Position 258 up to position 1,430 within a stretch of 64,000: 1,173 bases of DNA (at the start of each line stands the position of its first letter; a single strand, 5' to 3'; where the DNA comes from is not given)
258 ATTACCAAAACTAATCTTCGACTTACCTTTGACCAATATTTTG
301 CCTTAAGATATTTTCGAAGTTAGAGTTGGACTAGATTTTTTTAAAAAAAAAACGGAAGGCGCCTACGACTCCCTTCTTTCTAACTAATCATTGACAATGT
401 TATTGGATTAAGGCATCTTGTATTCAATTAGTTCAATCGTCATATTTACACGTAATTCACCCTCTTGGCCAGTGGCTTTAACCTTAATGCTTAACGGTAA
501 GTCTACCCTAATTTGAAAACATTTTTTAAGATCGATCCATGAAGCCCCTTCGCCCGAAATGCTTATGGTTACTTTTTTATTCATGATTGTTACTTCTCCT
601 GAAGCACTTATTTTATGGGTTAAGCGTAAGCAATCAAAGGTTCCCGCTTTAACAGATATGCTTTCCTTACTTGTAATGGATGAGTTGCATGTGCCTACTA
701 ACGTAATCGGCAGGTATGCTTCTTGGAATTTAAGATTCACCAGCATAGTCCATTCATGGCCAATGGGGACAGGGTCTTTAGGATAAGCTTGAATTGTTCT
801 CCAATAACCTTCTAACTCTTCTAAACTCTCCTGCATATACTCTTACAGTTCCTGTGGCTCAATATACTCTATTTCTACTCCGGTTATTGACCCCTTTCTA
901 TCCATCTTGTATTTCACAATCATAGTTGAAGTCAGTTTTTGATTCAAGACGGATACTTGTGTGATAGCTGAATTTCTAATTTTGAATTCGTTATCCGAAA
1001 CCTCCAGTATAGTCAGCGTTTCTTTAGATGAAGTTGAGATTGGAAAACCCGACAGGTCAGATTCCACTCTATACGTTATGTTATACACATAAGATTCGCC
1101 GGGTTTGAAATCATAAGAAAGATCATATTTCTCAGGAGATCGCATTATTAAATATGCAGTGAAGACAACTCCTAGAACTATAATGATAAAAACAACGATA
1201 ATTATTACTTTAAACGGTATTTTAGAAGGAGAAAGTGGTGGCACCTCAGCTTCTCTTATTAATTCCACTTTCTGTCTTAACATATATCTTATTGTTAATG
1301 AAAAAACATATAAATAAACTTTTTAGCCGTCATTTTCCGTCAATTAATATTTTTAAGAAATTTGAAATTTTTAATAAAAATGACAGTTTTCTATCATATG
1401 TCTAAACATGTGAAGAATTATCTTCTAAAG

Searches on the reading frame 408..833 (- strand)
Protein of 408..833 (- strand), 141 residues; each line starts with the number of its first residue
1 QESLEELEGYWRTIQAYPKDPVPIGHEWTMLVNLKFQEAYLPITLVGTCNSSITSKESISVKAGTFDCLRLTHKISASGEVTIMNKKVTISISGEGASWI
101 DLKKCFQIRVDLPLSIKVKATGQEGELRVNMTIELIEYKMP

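Call 34: search_protein_families(library=pfam, max_evalue=0.1, proteins=[window:408-833:-])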
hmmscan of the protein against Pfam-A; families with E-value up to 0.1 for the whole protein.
window:408-833:- (141 aa): 2 families
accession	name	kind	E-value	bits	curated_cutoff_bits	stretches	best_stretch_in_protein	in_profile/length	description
PF21347.3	DUF3108_like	-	0.00012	22.4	27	1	47-85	130-168/199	DUF3108-like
PF14262.12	Cthe_2159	-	0.035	13.8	25.8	1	44-96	102-154/262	Carbohydrate-binding domain-containing protein Cthe_2159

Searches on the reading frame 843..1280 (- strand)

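Call 34: search_protein_families(library=pfam, max_evalue=0.1, proteins=[window:843-1280:-])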
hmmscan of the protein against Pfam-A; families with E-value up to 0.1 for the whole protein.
window:843-1280:- (145 aa): 2 families
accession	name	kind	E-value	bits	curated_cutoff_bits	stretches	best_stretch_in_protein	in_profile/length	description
PF25630.1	Phycodna_minor_capsid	-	0.014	16.1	27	1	25-70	3-49/96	Phycodnaviridae minor capsid protein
PF13314.11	DUF4083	-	0.049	14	25.4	1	23-48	3-28/57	Domain of unknown function (DUF4083)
